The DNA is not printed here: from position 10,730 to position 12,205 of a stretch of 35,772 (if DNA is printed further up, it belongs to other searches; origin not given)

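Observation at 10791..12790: Second low-GC islet: an orphan HEPN-motif protein and a small two-transmembrane protein, each followed by a long inverted-repeat stem-loop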

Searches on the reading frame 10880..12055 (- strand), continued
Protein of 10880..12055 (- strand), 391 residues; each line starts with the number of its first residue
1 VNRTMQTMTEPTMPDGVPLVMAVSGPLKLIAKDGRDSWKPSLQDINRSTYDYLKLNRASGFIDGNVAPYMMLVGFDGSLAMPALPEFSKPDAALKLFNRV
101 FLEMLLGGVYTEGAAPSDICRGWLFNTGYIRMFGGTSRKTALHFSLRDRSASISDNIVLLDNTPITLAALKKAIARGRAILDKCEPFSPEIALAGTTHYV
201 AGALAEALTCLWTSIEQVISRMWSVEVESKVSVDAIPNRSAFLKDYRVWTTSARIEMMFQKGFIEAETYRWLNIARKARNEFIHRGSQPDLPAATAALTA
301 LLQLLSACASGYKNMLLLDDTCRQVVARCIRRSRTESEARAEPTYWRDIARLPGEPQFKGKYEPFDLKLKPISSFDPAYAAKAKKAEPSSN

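Call 58: predict_structure(alignment_id=A3)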
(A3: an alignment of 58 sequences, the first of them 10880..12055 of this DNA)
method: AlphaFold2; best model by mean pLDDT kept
length: 391 residues; sequences in the alignment: 58
mean_pLDDT: 92.2   pTM: 0.91
mean pLDDT of the five models: 92.2, 92.1, 91.4, 91.4, 91.2
residues with pLDDT >= 90: 318; 70-90: 48; 50-70: 15; < 50: 10
segments of 3 or more residues with pLDDT < 50: 1-3, 8-11, 389-391
pLDDT, mean of each block of 10 residues (from residue 1): 49 75 96 96 97 98 94 98 90 96 98 96 96 93 96 96 97 98 97 98 97 98 96 86 95 98 98 98 98 98 98 98 95 71 90 94 90 83 65 27
secondary structure, 60 per line:
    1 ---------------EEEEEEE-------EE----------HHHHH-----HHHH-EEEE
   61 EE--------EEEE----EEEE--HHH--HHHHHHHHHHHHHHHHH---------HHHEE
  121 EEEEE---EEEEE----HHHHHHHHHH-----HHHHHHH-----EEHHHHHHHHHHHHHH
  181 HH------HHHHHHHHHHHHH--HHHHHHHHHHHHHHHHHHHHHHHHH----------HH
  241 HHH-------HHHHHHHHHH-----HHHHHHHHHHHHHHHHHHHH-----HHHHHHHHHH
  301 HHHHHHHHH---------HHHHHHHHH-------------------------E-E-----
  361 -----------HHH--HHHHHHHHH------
elements in order: E16-22 H42-46 H52-55 E57-62 E71-74 E79-82 H90-106 E119-125 E129-133 H138-147 H153-159 H167-182 H189-201 H204-228 H239-243 H251-260 H266-285 H291-309 H319-327 H377-385

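Call 63: search_protein_families(library=pfam, proteins=[L011:6670-7959:+, L011:9394-9960:-, L011:9957-12833:-, L038:6252-6869:-, L038:8116-8868:+, L038:4190-5317:+, L037:1-1173:+, L037:2962-3552:+, L004:9314-9763:+, L005:9195-9761:+], max_evalue=0.001)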
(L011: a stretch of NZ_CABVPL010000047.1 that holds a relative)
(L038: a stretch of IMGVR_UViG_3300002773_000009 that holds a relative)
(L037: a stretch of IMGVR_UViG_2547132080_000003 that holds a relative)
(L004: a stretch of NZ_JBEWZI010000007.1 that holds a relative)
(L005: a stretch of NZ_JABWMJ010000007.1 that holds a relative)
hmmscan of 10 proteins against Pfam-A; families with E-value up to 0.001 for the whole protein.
L011:6670-7959:+ (429 aa): 3 families
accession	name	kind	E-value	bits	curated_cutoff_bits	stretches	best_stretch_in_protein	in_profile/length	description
PF22022.2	Phage_int_M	-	3e-33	114.3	27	1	125-218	1-94/96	Phage integrase central domain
PF13356.12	Arm-DNA-bind_3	-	1e-28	99.7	27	1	28-112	1-82/83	Arm DNA-binding domain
PF00589.27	Phage_integrase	-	1.1e-21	77.8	27.1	1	235-397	3-169/172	Phage integrase family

L011:9394-9960:- (188 aa): 0 families

L011:9957-12833:- (958 aa): 4 families
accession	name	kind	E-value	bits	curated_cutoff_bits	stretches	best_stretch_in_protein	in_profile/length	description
PF06048.17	DUF927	-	6e-102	341.6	22.6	1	372-649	1-281/284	Domain of unknown function (DUF927)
PF08707.16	PriCT_2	-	2.7e-22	79.4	22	1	13-82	2-77/77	Primase C terminal 2 (PriCT-2)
PF13362.12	Toprim_3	-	8.4e-11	42.6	27.2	1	225-326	2-95/95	Toprim domain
PF13662.12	Toprim_4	-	8e-06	26.4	25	1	223-296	1-74/85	Toprim domain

L038:6252-6869:- (205 aa): 0 families

L038:8116-8868:+ (250 aa): 1 family
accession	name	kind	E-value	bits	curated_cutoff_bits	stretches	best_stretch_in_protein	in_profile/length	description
PF05068.17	MtlR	-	0.00041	20.7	25.2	1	102-163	51-113/165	Mannitol repressor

L038:4190-5317:+ (375 aa): 0 families

L037:1-1173:+ (390 aa): 0 families

L037:2962-3552:+ (196 aa): 0 families

L004:9314-9763:+ (149 aa): 2 families
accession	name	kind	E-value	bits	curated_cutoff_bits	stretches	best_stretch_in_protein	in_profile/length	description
PF08327.17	AHSA1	-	2.1e-18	67.2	22.1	1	17-140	2-122/125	Activator of Hsp90 ATPase homolog 1-like protein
PF10604.15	Polyketide_cyc2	-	4.2e-09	37.3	27.4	1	10-142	5-141/142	Polyketide cyclase / dehydrase and lipid transport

L005:9195-9761:+ (188 aa): 0 families

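Call 71: fold_search(model_id=the predicted structure, library=viral)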
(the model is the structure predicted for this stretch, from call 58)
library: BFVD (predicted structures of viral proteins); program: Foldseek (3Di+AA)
matches with E <= 10: 104; with E <= 0.001: 0
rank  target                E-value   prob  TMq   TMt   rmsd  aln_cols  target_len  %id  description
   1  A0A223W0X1            1.2e-01  0.97  0.19  0.42  10.7       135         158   16  Uncharacterized protein [Agrobacterium phage Atu_ph08]
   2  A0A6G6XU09            5.0e-01  0.11  0.14  0.10  24.7       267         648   13  Tail length tape measure protein [Salmonella phage P46FS4]
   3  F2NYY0                1.2e+00  0.08  0.13  0.20  19.2       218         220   10  Complete DpAV4 genome [Diadromus pulchellus ascovirus 4a]
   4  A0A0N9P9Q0            1.2e+00  0.07  0.12  0.14  19.1       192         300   12  (no name in the UniProt tables at hand)
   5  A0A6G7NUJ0            1.2e+00  0.08  0.15  0.17  17.1       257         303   13  52K protein [Bat mastadenovirus]
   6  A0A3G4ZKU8            1.2e+00  0.06  0.09  0.13  15.3       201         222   12  Transmembrane protein [Terrestrivirus sp.]
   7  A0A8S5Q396            1.4e+00  0.06  0.18  0.19  18.6       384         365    9  RNaseLS-like protein [Siphoviridae sp. ctLNL10]
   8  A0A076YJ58            1.8e+00  0.30  0.15  0.41   6.4       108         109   17  Putative transcriptional regulator [Mesorhizobium phage vB_MloP_Lo5R7ANS]
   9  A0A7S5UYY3            2.0e+00  0.04  0.16  0.17  23.9       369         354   11  (no name in the UniProt tables at hand)
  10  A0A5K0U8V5            2.6e+00  0.06  0.11  0.14  14.6       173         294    9  Uncharacterized protein [Yasminevirus sp. GU-2018]
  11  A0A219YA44            3.0e+00  0.03  0.11  0.12  20.2       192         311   12  (no name in the UniProt tables at hand)
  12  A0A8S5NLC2            3.0e+00  0.02  0.08  0.05  24.2       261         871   10  Minor capsid protein [Siphoviridae sp. ctFbs2]
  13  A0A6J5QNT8            3.1e+00  0.04  0.09  0.08  18.4       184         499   10  Uncharacterized protein [uncultured Caudovirales phage]
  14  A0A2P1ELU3            3.1e+00  0.03  0.09  0.11  25.0       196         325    9  Thioredoxin domain-containing protein [Moumouvirus australiensis]
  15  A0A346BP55            3.1e+00  0.03  0.10  0.14  25.7       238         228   14  (no name in the UniProt tables at hand)
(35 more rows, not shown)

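Call 72: search_protein_families(library=phrogs, proteins=[window:10880-12055:-, P0063, P0050, P0078, P0080], max_evalue=0.01)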
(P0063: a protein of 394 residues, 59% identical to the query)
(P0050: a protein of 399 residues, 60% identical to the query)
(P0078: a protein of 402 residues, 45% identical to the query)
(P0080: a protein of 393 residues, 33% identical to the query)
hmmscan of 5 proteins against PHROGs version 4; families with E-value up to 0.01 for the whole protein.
window:10880-12055:- (391 aa): 0 families

P0063 (394 aa): 0 families

P0050 (399 aa): 0 families

P0078 (402 aa): 0 families

P0080 (393 aa): 0 families

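Call 78: search_dna_similar(query=window:10880-12055:-, collection=phages, mode=protein, max_evalue=0.001, max_rows=20)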
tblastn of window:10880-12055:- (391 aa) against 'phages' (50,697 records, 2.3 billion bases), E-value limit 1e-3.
No match.

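Call 79: search_dna_similar(query=window:10880-12055:-, collection=plasmids, mode=protein, max_evalue=0.001, max_rows=25)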
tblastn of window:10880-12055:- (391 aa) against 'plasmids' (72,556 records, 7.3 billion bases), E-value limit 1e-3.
Records with a match: 2; places in all: 2; records where one place covers at least 80% of the query: 1.
Best place of each record, by identity: <60% 2.
By first word of the organism name: Azospirillum 1; Vibrio 1.
By predicted mobility (MOB-suite, as given by PLSDB): non-mobilizable 1; mobilizable 1.
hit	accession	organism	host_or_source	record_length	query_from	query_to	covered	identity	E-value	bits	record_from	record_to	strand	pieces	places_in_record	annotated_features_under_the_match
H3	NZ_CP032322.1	Azospirillum argentinense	soil sample,Agricultural field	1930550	17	359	88%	32.9%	3e-43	168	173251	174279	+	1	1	record has no annotation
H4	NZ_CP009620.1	Vibrio coralliilyticus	Shellfish Hatchery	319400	29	290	67%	27.5%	2e-18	95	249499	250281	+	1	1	hypothetical protein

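Call 83: find_encoding_contigs(protein=P0025, flank=8000, max_places=1)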
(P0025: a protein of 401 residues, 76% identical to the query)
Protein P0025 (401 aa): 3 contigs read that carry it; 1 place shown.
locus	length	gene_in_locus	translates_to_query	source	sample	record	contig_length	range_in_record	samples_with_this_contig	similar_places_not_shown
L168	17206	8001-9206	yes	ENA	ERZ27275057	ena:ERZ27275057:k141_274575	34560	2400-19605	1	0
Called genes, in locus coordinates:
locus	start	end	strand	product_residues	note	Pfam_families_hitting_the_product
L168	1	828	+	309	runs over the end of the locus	PF02423:OCD_Mu_crystall, PF01488:Shikimate_DH (weak)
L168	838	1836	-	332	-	PF00044:Gp_dh_N, PF02800:Gp_dh_C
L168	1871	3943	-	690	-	PF00456:Transketolase_N, PF13292:DXP_synthase_N (weak), PF00676:E1_dh (weak), PF02779:Transket_pyr, PF22613:Transketolase_C_1, PF02780:Transketolase_C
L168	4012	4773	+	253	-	PF00483:NTP_transferase, PF12804:NTP_transf_3 (weak)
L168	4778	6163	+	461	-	PF05195:AMP_N, PF00557:Peptidase_M24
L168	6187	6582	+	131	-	PF02537:CRCB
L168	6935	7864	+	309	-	PF01764:Lipase_3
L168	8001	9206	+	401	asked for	-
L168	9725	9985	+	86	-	PF13560:HTH_31, PF01381:HTH_3, PF13443:HTH_26 (weak)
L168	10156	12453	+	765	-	PF12434:Malate_DH (weak), PF00390:malic, PF03949:Malic_M, PF01515:PTA_PTB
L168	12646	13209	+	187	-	PF01337:Barstar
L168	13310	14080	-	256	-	PF00398:RrnaAD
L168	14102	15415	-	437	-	PF13624:SurA_N_3, PF09312:SurA_N, PF13145:Rotamase_2 (faint), PF13616:Rotamase_3, PF00639:Rotamase, PF13616:Rotamase_3, PF00639:Rotamase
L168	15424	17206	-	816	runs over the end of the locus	PF03968:LptD_N (weak), PF04453:LptD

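Call 84: find_encoding_contigs(protein=P0038, flank=8000, max_places=1)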
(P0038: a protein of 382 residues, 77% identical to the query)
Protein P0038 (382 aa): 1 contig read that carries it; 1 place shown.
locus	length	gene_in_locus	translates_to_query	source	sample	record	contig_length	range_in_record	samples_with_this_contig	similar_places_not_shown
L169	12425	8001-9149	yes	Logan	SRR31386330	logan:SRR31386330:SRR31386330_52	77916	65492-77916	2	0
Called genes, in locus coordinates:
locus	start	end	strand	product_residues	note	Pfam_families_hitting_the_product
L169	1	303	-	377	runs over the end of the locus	PF13433:Peripla_BP_5 (faint), PF13458:Peripla_BP_6, PF01094:ANF_receptor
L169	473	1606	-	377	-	PF13458:Peripla_BP_6, PF13433:Peripla_BP_5, PF01094:ANF_receptor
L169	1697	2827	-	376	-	PF13433:Peripla_BP_5, PF13458:Peripla_BP_6, PF01094:ANF_receptor (weak)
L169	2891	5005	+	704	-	PF04879:Molybdop_Fe4S4, PF00384:Molybdopterin, PF01568:Molydop_binding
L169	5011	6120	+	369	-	PF10023:Aminopep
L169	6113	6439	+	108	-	-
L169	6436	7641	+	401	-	PF02515:CoA_transf_3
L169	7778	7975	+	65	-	-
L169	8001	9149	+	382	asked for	-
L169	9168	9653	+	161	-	PF00583:Acetyltransf_1, PF13508:Acetyltransf_7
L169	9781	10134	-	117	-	-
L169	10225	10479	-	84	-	PF00887:ACBP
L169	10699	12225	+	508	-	PF03007:WS_DGAT_cat, PF06974:WS_DGAT_C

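Call 85: find_encoding_contigs(protein=P0030, flank=8000, max_places=1)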
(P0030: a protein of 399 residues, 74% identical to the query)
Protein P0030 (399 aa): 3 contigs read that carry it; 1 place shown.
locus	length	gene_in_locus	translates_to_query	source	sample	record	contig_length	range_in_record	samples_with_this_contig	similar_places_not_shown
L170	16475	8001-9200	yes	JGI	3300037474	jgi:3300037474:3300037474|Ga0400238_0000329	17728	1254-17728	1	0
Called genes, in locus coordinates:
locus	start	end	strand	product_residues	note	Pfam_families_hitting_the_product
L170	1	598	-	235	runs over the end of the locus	-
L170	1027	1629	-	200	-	-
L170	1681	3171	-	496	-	PF13091:PLDc_2, PF09565:RE_NgoFVII (weak)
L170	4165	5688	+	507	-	-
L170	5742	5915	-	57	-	-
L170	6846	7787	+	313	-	-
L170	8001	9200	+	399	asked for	-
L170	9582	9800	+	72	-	PF04102:SlyX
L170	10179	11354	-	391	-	PF00589:Phage_integrase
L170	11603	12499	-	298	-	PF00698:Acyl_transf_1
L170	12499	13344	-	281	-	PF01874:CitG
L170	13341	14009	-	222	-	PF20866:MdcG_N, PF10620:MdcG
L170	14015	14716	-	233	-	PF06833:MdcE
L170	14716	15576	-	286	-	PF01039:Carboxyl_trans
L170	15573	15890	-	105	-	PF06857:ACP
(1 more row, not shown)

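Call 87: search_protein_families(library=pfam, proteins=[P0323, P0314, P0318, P0347, P0225, P0305, P0329, P0338, P0330, P0219], max_evalue=0.01)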
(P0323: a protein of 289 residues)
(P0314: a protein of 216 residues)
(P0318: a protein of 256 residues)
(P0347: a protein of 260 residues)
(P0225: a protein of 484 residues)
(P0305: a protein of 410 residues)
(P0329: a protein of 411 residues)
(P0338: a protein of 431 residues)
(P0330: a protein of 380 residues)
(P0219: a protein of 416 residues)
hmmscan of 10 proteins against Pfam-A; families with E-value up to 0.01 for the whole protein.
P0323 (289 aa): 0 families

P0314 (216 aa): 0 families

P0318 (256 aa): 0 families

P0347 (260 aa): 0 families

P0225 (484 aa): 0 families

P0305 (410 aa): 0 families

P0329 (411 aa): 0 families

P0338 (431 aa): 0 families

P0330 (380 aa): 0 families

P0219 (416 aa): 0 families
